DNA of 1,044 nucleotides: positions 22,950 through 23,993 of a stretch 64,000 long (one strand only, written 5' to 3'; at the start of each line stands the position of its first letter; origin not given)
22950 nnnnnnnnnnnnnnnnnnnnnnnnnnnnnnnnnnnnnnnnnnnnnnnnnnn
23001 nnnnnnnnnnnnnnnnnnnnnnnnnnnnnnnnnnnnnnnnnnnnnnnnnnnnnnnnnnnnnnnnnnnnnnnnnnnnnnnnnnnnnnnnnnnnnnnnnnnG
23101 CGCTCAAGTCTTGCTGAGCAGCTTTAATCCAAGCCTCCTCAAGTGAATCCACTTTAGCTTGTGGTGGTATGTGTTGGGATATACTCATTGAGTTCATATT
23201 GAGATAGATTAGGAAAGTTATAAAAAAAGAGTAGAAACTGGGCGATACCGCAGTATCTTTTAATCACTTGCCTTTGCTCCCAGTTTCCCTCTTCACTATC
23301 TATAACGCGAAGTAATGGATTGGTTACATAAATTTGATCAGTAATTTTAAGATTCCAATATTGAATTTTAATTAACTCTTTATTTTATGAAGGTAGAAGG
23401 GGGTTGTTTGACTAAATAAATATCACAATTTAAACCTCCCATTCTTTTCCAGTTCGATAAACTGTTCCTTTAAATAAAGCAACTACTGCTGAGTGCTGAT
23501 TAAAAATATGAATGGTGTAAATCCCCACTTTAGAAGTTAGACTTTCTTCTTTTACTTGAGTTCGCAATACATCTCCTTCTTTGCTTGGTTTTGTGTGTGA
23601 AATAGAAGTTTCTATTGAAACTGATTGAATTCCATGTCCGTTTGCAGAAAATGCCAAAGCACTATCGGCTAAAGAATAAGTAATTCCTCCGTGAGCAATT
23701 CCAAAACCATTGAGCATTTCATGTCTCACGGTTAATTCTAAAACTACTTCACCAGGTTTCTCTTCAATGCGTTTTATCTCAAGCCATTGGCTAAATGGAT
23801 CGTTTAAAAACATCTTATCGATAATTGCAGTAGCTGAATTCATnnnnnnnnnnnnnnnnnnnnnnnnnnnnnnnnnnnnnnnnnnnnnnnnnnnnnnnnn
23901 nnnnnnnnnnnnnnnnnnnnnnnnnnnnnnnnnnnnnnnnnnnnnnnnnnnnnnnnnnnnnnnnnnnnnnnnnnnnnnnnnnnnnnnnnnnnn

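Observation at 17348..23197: Five-gene ECF-sigma operon encoding three divergent, highly basic secreted paralogs of unknown function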

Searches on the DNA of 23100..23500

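Call 43: search_rna_families(source=window, start=23100, end=23500, threshold=evalue, max_evalue=10, show_alignments=2)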
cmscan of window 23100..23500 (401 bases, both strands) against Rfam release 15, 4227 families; matches with E-value up to 10: 8.
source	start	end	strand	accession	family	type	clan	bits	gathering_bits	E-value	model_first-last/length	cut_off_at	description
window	23366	23478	-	RF02062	STnc361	Gene; sRNA;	-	18.9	80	2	1-150/150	no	Salmonella enterica sRNA STnc361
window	23182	23234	+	RF02971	emrB-Lactobacillus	Gene; sRNA;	-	18.9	60.8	2.4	1-66/66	no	emrB-Lactobacillus RNA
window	23162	23334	+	RF02116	FAS-AS1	Gene; lncRNA;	-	18.8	55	3.4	1-171/171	no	FAS antisense RNA 1 conserved region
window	23363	23445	+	RF02663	GmglnB1_5p_UTR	Cis-reg;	-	17.6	54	1.1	1-85/85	no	GmglnB1 5'UTR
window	23215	23309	-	RF04113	MIR1523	Gene; miRNA;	-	17.5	96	1.1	1-92/92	no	MIR1523 microRNA precursor family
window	23345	23441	-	RF00092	SNORA63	Gene; snRNA; snoRNA; HACA-box;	-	16.1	90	3.5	1-130/130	no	Small nucleolar RNA SNORA63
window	23223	23237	+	RF02914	DUF805b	Cis-reg;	CL00115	9.9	35.6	7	1-35/35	no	DUF805b RNA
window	23394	23487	-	RF01295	SCARNA7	Gene; snRNA; snoRNA; scaRNA;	-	9.5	65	2.8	1-330/330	no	Small Cajal body-specific RNA 7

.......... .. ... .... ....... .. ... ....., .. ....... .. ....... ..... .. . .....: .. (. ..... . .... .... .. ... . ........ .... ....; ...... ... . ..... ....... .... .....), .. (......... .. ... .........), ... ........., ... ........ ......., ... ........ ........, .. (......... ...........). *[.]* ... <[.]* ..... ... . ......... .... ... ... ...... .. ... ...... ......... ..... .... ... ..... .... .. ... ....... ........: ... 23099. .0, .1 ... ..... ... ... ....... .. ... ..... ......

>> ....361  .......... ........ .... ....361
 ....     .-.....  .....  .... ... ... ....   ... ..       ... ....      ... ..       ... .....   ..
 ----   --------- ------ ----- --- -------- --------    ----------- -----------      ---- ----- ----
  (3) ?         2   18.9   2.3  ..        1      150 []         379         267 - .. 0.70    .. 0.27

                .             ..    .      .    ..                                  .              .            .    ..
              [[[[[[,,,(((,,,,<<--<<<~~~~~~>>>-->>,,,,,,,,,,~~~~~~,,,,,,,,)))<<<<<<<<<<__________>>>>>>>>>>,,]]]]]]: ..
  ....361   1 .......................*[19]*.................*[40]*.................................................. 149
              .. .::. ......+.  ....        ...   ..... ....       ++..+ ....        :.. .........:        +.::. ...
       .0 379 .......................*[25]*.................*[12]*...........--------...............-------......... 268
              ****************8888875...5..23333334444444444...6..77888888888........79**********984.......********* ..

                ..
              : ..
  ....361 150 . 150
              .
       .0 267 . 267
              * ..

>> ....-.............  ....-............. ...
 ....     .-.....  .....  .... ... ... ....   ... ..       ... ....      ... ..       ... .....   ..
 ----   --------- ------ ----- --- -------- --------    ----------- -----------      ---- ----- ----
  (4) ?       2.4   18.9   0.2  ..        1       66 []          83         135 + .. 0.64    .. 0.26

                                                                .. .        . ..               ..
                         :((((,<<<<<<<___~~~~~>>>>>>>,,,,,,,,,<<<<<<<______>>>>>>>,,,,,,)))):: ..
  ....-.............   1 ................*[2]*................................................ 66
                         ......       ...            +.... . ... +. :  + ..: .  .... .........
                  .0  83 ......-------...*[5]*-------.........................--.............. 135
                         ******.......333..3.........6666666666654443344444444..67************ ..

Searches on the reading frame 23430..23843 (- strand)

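Call 77: search_protein_families(library=pfam, proteins=[window:23430-23843:-], max_evalue=0.00001)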
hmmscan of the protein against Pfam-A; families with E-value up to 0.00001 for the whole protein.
window:23430-23843:- (137 aa): 1 family
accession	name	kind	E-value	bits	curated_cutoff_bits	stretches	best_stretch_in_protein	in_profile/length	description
PF03061.28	4HBT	-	2.3e-10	41.1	20.6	1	47-121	1-78/79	Thioesterase superfamily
